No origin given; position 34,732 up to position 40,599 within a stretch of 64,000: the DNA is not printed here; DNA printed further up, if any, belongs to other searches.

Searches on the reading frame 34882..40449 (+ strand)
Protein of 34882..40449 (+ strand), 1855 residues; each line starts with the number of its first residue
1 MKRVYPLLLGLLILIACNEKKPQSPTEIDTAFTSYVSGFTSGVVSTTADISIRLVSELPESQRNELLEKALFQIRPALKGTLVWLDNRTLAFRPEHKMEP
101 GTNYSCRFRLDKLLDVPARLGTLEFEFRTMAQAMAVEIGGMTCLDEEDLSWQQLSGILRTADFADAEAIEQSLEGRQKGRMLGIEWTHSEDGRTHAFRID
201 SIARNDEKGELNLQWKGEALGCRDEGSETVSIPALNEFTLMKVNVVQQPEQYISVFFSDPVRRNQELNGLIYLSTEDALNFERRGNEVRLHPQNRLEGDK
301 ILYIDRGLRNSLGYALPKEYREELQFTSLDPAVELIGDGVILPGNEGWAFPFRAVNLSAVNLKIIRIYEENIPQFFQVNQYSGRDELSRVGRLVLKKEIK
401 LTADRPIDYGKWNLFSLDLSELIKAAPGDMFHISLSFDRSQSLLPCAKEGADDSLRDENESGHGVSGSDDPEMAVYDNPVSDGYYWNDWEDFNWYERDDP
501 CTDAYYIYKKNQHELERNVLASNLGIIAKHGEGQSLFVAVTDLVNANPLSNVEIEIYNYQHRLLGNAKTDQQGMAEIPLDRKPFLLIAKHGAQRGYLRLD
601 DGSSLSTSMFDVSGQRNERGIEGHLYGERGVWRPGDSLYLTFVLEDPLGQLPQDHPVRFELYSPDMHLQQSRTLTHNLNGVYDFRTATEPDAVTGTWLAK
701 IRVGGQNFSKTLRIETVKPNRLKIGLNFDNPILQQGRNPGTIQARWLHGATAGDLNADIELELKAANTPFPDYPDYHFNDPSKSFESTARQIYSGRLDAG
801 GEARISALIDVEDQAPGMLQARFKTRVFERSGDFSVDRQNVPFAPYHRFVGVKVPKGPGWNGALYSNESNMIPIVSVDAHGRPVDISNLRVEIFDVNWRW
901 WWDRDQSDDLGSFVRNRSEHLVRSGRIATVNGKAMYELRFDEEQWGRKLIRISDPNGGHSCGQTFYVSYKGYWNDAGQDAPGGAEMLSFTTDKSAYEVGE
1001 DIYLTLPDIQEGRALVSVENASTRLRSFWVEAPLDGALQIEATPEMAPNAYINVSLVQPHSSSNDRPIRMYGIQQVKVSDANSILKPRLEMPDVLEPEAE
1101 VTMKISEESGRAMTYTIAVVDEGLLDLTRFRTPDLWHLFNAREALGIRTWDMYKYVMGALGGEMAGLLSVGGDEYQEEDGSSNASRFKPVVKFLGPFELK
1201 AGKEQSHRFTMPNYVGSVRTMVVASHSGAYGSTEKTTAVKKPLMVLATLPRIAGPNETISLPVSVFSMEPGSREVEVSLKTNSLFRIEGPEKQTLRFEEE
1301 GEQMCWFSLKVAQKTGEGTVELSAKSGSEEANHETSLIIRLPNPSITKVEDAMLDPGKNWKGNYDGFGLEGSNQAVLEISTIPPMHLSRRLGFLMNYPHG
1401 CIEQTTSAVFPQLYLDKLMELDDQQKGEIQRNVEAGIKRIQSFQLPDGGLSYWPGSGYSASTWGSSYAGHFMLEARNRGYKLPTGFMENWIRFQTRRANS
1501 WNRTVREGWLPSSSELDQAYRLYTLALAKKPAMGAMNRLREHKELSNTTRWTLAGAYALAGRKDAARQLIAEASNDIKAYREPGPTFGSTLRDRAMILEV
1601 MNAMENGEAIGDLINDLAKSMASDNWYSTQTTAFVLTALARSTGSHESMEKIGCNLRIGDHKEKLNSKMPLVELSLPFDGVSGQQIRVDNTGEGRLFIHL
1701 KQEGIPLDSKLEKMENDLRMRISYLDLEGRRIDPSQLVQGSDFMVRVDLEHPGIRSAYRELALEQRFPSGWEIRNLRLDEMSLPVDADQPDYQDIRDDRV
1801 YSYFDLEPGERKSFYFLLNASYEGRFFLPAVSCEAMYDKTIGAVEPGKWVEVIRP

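Call 56: search_protein_families(library=pfam, max_evalue=0.0001, proteins=[window:34882-40449:+])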
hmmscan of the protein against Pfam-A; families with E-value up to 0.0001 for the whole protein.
window:34882-40449:+ (1855 aa): 9 families
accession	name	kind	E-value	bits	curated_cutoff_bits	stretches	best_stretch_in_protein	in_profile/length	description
PF11974.14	bMG3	-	2.9e-20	72.6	34.9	1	521-616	1-102/103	Bacterial alpha-2-macroglobulin MG3 domain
PF17972.7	bMG5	-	1e-15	58.7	26.5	1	721-832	2-114/127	Bacterial Alpha-2-macroglobulin MG5 domain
PF07703.20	A2M_BRD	-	1.2e-15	58.5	22.7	1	987-1127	1-140/140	Alpha-2-macroglobulin bait region domain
PF17962.7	bMG6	-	7.4e-15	55.5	23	1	858-969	7-112/112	Bacterial macroglobulin domain 6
PF01835.25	MG2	-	5.3e-14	52.8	32.8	1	623-711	2-93/96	MG2 domain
PF17973.7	bMG10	-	4.4e-12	46.7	26.2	1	1723-1838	7-129/131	Bacterial Alpha-2-macroglobulin MG10 domain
PF00207.28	A2M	-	1.7e-09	37.8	21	1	1197-1279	7-92/92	Alpha-2-macroglobulin family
PF07678.20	TED_complement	-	1.3e-06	28.2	22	1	1392-1478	20-108/312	A-macroglobulin TED domain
PF21142.3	A2M_bMG2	-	2.9e-05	24.5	25.5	0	337-392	4-59/119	Bacterial alpha-2 macroglobulin MG2 domain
